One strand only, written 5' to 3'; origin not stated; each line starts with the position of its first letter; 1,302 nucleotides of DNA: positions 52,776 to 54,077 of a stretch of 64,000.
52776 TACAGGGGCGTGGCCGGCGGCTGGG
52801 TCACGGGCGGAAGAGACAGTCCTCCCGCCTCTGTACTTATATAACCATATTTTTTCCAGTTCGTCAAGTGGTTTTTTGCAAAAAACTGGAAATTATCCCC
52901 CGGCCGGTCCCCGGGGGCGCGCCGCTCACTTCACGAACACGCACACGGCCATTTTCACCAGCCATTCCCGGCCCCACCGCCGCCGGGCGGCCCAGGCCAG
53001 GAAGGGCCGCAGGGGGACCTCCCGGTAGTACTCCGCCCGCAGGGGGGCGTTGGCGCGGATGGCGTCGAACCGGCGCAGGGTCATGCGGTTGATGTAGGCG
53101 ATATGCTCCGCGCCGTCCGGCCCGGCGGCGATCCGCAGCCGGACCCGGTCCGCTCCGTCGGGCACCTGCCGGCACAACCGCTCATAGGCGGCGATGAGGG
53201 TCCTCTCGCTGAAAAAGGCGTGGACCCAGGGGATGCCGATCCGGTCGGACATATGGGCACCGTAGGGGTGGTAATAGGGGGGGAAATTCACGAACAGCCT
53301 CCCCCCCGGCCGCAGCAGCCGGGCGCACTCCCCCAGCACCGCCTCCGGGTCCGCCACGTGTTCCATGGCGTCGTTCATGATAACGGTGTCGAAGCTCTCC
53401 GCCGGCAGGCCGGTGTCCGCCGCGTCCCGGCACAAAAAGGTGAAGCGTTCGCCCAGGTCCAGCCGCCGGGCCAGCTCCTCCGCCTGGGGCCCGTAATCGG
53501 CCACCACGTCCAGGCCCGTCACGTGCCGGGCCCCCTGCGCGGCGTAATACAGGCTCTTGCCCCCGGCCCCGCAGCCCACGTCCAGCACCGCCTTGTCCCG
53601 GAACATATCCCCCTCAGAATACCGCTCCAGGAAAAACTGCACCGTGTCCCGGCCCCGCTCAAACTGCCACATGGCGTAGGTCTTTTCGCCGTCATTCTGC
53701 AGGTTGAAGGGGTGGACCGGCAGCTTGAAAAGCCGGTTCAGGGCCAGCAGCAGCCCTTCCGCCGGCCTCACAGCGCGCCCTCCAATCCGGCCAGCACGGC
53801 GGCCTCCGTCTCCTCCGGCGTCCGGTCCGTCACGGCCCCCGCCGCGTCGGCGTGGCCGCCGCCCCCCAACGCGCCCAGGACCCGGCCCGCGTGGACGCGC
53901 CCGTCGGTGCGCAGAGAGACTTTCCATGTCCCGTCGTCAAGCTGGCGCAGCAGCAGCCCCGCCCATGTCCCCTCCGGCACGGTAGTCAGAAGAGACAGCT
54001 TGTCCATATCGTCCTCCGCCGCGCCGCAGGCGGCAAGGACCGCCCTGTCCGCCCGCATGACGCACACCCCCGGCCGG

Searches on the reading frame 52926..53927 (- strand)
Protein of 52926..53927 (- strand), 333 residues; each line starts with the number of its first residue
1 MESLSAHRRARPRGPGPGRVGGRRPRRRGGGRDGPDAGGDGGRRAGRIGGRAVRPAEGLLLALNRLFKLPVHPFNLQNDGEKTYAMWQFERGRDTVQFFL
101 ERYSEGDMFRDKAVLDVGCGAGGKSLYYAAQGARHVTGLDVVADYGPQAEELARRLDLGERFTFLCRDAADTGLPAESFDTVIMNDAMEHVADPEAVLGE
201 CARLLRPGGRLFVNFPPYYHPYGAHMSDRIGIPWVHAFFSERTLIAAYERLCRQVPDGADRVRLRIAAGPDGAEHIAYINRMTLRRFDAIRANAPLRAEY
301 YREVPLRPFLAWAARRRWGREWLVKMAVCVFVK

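Call 14: search_protein_families(library=pfam, proteins=[window:52926-53927:-], max_evalue=0.001)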
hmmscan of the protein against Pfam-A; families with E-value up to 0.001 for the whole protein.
window:52926-53927:- (333 aa): 10 families
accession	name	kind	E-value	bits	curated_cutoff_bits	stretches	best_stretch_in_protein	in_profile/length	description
PF08241.18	Methyltransf_11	-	5.2e-22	78.7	21.2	1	115-213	1-95/95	Methyltransferase domain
PF13649.12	Methyltransf_25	-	5.5e-20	72.3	27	1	114-209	1-97/97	Methyltransferase domain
PF13847.12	Methyltransf_31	-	1.6e-16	60.7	27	1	111-214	4-110/145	Methyltransferase domain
PF08242.18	Methyltransf_12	-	4.7e-16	59.7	30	1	115-211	1-98/98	Methyltransferase domain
PF13489.12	Methyltransf_23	-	1.7e-14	54.3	27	1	90-216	7-119/164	Methyltransferase domain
PF07021.18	MetW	-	8.3e-07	29.3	21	1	113-220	16-114/193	Methionine biosynthesis protein MetW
PF01209.24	Ubie_methyltran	-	8.2e-06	25.8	20.1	1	110-213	47-151/233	ubiE/COQ5 methyltransferase family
PF08003.17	Methyltransf_9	-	1.8e-05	24.3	23.8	1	109-212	114-216/315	Protein of unknown function (DUF1698)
PF05175.20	MTS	-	0.00016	21.8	23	1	106-213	30-138/170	Methyltransferase small domain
PF02353.26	CMAS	-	0.00028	20.8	27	1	112-214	64-165/273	Mycolic acid cyclopropane synthetase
